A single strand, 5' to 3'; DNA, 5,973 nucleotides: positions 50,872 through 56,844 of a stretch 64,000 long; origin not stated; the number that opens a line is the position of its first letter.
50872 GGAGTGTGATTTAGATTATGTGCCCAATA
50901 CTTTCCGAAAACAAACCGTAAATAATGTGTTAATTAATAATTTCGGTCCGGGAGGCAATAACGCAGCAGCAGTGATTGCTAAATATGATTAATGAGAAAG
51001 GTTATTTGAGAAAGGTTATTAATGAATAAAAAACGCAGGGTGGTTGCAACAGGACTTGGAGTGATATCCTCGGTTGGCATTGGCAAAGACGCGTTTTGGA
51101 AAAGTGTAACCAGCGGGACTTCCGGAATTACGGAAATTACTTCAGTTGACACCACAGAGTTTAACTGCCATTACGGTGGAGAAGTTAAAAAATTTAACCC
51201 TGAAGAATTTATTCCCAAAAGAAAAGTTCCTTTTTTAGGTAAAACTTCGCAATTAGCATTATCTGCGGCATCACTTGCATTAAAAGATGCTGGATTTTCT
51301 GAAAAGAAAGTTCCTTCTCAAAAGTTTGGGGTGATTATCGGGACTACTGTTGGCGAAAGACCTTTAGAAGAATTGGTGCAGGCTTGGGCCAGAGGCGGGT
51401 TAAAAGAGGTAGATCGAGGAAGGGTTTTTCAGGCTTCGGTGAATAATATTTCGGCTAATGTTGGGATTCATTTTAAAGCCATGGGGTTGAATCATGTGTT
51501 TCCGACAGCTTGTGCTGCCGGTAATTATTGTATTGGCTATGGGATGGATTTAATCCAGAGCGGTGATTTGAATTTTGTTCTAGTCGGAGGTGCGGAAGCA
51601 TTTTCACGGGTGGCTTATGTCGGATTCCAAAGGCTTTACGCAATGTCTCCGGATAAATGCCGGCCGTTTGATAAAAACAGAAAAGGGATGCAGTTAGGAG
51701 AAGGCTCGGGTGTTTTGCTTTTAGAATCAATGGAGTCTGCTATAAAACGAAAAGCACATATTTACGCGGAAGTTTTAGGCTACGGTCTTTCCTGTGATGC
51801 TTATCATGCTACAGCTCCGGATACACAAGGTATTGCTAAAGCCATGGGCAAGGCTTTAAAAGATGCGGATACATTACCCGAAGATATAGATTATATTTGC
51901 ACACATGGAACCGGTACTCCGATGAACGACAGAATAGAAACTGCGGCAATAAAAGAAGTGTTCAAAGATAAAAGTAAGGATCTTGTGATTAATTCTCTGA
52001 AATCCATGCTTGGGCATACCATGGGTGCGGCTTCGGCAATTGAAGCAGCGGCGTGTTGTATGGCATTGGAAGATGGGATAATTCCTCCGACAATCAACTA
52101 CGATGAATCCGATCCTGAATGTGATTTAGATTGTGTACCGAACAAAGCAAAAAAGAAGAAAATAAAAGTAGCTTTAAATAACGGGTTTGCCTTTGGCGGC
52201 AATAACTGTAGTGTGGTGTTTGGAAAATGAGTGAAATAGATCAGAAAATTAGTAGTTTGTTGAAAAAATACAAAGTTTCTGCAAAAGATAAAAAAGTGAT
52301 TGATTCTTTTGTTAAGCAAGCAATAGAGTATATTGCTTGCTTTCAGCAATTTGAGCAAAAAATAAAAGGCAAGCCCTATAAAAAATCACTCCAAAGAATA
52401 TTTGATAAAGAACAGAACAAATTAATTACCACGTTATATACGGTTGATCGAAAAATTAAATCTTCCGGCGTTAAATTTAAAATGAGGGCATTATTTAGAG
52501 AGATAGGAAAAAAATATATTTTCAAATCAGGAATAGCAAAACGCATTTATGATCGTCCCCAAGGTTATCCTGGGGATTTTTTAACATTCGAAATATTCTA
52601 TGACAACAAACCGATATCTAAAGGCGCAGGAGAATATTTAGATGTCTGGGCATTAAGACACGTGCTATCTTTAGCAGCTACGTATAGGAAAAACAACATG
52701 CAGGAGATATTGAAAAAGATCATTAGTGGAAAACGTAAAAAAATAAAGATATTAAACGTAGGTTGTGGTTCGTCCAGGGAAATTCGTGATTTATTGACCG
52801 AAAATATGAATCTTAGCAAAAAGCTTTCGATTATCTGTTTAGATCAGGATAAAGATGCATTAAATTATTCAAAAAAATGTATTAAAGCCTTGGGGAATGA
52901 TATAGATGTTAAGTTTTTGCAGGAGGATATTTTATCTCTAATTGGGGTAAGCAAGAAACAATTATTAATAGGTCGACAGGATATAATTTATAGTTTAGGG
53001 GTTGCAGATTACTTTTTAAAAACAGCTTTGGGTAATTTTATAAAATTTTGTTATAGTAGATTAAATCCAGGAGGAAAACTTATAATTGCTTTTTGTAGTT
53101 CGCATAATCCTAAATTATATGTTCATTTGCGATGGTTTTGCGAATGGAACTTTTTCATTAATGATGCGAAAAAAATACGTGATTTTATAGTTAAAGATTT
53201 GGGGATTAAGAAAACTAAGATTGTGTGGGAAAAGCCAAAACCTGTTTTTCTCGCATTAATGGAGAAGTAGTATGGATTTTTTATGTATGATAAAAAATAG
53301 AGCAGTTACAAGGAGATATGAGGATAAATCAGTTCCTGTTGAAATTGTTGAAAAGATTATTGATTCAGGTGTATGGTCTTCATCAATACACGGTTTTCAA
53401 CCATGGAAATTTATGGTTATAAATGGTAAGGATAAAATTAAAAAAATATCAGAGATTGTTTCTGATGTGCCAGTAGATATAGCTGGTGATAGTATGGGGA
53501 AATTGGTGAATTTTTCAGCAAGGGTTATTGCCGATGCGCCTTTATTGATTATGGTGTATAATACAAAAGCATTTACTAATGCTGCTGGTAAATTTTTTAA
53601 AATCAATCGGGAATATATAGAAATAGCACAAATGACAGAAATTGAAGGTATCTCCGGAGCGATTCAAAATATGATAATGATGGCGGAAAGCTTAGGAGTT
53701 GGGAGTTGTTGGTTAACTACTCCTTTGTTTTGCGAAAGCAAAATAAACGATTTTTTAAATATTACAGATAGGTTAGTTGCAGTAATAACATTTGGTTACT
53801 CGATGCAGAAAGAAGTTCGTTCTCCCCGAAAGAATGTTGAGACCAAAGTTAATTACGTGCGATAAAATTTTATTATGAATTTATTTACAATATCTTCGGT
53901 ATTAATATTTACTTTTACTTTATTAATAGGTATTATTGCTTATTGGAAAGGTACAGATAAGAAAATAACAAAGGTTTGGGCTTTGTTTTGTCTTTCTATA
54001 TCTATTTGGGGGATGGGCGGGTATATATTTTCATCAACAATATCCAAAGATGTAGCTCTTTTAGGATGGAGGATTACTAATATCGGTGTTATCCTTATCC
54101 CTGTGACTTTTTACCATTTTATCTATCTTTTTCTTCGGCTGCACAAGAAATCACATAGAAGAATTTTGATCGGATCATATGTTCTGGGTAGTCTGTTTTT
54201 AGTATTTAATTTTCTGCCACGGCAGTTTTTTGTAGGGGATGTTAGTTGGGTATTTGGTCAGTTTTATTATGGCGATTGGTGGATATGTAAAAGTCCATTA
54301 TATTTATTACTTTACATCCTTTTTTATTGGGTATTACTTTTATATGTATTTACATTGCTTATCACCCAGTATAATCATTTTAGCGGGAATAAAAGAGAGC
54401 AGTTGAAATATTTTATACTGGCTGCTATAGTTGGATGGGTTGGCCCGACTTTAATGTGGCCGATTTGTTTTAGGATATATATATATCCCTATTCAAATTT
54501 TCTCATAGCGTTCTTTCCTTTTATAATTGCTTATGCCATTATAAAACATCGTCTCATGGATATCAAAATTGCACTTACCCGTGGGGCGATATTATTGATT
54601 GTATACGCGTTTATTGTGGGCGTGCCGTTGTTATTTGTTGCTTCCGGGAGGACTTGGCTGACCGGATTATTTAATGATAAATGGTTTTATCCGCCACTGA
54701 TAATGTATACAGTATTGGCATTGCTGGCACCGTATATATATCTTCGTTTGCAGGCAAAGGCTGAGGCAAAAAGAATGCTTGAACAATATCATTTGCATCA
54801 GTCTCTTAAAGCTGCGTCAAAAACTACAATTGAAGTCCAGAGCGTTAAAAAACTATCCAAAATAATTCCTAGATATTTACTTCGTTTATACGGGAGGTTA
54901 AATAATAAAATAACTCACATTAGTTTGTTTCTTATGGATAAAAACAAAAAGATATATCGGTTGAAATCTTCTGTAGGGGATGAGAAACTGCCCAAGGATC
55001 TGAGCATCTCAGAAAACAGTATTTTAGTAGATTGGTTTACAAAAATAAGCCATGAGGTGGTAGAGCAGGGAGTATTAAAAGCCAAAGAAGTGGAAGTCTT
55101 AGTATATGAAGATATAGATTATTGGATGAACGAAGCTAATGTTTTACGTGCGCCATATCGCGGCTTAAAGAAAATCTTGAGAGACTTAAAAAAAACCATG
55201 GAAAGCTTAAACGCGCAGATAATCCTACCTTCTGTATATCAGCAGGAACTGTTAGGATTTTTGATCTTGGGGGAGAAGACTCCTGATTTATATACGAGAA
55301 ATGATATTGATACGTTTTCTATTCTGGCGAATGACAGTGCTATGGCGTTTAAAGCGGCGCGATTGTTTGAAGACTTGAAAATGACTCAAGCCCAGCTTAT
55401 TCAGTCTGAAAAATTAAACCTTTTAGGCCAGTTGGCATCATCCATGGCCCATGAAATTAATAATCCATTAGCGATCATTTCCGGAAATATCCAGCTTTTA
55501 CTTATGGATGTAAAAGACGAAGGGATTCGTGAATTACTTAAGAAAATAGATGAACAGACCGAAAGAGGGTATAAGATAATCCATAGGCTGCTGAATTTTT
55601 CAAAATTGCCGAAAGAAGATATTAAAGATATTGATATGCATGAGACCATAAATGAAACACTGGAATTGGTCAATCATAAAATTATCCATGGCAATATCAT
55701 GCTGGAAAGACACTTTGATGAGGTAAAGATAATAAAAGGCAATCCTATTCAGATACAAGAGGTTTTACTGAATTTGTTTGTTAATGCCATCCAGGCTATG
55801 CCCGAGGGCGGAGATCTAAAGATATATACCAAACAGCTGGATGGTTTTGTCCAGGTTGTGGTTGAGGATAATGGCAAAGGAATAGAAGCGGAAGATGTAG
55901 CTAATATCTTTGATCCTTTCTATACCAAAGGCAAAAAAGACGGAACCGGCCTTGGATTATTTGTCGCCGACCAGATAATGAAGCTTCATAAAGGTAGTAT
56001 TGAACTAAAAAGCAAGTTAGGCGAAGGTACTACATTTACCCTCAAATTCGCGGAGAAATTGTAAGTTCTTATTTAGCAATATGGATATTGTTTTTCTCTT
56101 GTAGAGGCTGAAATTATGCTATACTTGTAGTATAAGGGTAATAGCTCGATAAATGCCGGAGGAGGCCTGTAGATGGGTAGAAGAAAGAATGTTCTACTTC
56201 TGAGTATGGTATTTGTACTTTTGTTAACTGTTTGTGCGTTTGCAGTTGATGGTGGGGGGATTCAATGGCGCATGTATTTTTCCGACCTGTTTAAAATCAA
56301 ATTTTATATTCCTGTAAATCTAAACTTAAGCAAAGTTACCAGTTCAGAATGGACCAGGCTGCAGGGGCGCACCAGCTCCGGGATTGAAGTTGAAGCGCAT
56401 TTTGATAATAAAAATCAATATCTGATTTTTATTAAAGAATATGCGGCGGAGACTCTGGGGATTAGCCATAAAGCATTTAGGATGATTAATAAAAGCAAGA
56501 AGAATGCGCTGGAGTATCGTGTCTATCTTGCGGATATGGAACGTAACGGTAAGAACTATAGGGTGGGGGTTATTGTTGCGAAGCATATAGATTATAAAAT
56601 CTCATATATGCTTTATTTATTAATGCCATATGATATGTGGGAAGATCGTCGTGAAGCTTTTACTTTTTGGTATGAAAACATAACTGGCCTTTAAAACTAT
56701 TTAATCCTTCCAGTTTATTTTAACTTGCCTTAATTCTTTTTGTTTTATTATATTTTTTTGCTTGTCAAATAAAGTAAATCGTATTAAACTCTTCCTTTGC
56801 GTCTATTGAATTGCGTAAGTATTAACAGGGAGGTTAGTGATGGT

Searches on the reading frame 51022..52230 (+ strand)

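Call 32: search_protein_families(library=pfam, proteins=[window:51022-52230:+], max_evalue=0.0001)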
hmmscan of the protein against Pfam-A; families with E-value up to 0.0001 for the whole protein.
window:51022-52230:+ (402 aa): 2 families
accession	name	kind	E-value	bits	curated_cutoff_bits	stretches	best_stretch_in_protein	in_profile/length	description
PF00109.32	ketoacyl-synt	-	7.6e-41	140.8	20.8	1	5-239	2-251/252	Beta-ketoacyl synthase, N-terminal domain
PF02801.28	Ketoacyl-synt_C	-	2e-37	128.3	20.8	1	248-360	1-118/119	Beta-ketoacyl synthase, C-terminal domain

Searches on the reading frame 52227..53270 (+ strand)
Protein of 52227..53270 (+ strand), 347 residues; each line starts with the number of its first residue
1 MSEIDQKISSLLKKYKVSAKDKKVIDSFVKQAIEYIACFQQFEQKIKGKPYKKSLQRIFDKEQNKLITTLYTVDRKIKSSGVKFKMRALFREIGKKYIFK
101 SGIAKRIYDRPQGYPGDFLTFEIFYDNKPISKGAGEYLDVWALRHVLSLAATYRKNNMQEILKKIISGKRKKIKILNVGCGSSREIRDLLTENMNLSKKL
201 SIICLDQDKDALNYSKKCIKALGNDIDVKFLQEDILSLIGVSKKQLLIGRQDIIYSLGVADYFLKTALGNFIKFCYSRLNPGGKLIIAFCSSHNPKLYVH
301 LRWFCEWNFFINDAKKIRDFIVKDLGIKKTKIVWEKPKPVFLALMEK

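Call 32: search_protein_families(library=pfam, proteins=[window:52227-53270:+], max_evalue=0.0001)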
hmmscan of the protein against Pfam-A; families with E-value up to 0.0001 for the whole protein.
window:52227-53270:+ (347 aa): 4 families
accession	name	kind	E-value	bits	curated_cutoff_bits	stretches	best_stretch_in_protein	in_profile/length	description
PF13847.12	Methyltransf_31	-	7.4e-08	32.6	27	1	170-293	2-115/145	Methyltransferase domain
PF08242.18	Methyltransf_12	-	1.9e-06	28.9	30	1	176-285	1-98/98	Methyltransferase domain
PF13649.12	Methyltransf_25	-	3.3e-05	24.9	27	1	175-283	1-97/97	Methyltransferase domain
PF08241.18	Methyltransf_11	-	5.7e-05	24.1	21.2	0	176-287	1-95/95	Methyltransferase domain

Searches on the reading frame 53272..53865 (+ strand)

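Call 32: search_protein_families(library=pfam, proteins=[window:53272-53865:+], max_evalue=0.0001)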
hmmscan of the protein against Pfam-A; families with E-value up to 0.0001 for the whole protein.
window:53272-53865:+ (197 aa): 2 families
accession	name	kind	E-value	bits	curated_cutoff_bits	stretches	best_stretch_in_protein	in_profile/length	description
PF00881.29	Nitroreductase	-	2.1e-26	93.5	23.5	1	7-176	1-167/167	Nitroreductase family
PF14512.11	TM1586_NiRdase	-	6.6e-08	32.9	27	1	109-191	63-147/215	Putative TM nitroreductase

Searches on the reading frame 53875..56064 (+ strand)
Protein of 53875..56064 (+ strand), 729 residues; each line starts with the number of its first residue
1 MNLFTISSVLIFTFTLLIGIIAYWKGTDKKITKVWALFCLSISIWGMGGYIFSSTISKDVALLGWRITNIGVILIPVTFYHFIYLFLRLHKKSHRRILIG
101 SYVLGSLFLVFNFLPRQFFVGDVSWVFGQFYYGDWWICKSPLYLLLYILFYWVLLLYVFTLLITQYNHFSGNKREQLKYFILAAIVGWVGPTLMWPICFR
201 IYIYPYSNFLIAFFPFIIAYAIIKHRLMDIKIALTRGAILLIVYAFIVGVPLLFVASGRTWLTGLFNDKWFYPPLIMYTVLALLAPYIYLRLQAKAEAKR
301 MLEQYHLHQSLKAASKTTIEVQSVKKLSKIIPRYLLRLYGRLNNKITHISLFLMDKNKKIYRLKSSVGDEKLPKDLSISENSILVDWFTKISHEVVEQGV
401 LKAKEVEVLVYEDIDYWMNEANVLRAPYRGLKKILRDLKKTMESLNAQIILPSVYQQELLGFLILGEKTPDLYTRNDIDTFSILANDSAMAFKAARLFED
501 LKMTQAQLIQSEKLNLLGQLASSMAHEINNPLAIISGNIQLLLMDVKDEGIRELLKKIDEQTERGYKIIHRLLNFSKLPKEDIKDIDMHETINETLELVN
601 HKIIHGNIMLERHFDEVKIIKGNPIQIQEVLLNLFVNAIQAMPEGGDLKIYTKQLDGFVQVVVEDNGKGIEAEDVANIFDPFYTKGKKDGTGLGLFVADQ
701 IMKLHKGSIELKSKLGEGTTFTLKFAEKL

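Call 3: search_protein_families(library=pfam, proteins=[window:53875-56064:+], max_evalue=0.01)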
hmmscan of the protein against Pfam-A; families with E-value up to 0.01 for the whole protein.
window:53875-56064:+ (729 aa): 4 families
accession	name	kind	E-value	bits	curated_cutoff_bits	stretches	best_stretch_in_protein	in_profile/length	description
PF02518.31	HATPase_c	-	1.7e-25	90.1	26.4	1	622-726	1-108/111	Histidine kinase-, DNA gyrase B-, and HSP90-like ATPase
PF00512.31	HisKA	-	3.2e-15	56.4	26.9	1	517-578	2-63/66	His Kinase A (phospho-acceptor) domain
PF16927.11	HisKA_7TM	-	2.4e-10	41.1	28.6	1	10-230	4-222/224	N-terminal 7TM region of histidine kinase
PF13589.12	HATPase_c_3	-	0.0035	17.8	25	1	627-685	3-59/137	Histidine kinase-, DNA gyrase B-, and HSP90-like ATPase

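Call 22: search_protein_families(library=ncbifam, proteins=[window:53875-56064:+], max_evalue=0.001)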
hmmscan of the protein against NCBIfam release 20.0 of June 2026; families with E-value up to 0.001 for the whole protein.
window:53875-56064:+ (729 aa): 78 families (the best 25 are shown)
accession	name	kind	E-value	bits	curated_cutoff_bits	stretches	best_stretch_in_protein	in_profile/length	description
NF008468.0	PRK11360.1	equivalog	5.1e-57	193.6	646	1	502-725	381-606/616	two-component system sensor histidine kinase AtoS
NF007688.0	PRK10364.1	equivalog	5.4e-43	147.4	479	1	493-725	216-449/460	two-component system sensor histidine kinase ZraS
NF052574.1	HisKinEspCMyxo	equivalog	2.7e-41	141.6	1200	1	502-723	402-633/785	serine histidine kinase EspC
NF010411.0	PRK13837.1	equivalog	5.7e-41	140.4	647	1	448-724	380-672/828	two-component system VirA-like sensor kinase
NF038348.1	T2SS_HK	subfamily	7e-39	133.7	450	2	552-725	398-571/574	histidine kinase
NF053867.1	SprKinKinDBac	equivalog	1.9e-36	125.6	775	1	511-724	280-494/500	sporulation kinase KinD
NF046044.1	PnpS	equivalog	2.2e-35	122.4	400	1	523-725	176-389/390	two-component system histidine kinase PnpS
TIGR02966.1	phoR_proteo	equivalog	3.8e-33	114.9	334.2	1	521-725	118-333/333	phosphate regulon sensor histidine kinase PhoR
NF041735.1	hist_kin_RppB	equivalog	1.3e-32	113.1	400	1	519-725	218-437/438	two-component system sensor histidine kinase RppB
NF047794.1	HisKinPtgB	equivalog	4.3e-31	107.9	1000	1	499-726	424-654/656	two-component system sensor histidine kinase PgtB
NF047497.1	HK_LIC_12097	equivalog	6.8e-31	107.3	500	1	509-725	142-364/367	LIC_12097 family sensor histidine kinase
NF008312.0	PRK11100.1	equivalog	1.5e-30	106.5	356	1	519-727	258-474/477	two-component system sensor histidine kinase CreC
NF046020.1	HisKinCckABruc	equivalog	2.1e-30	105.3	1000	1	501-723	464-703/868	cell cycle histidine kinase CckA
NF040750.1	tetrathio_HK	equivalog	2.2e-30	105.7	750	1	498-716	319-543/555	tetrathionate respiration histidine kinase TtrS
NF047466.1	hybrid_RR_LvrB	exception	9.5e-28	97.4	500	1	505-725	140-374/377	hybrid histidine kinase/response regulator LvrB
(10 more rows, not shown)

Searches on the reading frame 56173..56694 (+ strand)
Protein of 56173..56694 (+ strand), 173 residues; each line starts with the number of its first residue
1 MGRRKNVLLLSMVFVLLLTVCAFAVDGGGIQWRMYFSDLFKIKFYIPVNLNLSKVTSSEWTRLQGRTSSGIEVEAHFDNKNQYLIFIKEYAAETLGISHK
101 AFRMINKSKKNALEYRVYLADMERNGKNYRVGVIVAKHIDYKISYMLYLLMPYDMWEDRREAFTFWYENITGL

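Call 3: search_protein_families(library=pfam, proteins=[window:56173-56694:+], max_evalue=0.01)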
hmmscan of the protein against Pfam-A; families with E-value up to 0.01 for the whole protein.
window:56173-56694:+ (173 aa): 0 families

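Call 21: search_protein_families(library=padloc, proteins=[window:56173-56694:+], max_evalue=0.01)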
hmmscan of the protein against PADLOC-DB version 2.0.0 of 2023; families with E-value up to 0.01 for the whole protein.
window:56173-56694:+ (173 aa): 0 families

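Call 22: search_protein_families(library=ncbifam, proteins=[window:56173-56694:+], max_evalue=0.001)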
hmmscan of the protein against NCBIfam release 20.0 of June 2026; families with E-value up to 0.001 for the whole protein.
window:56173-56694:+ (173 aa): 0 families

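Call 60: search_protein_families(library=phrogs, proteins=[window:56173-56694:+], max_evalue=0.01)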
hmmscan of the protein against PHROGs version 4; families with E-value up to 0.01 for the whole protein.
window:56173-56694:+ (173 aa): 1 family
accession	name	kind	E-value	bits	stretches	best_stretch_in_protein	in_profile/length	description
phrog_15702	-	unknown function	0.0076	17.1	0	4-26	2-24/67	-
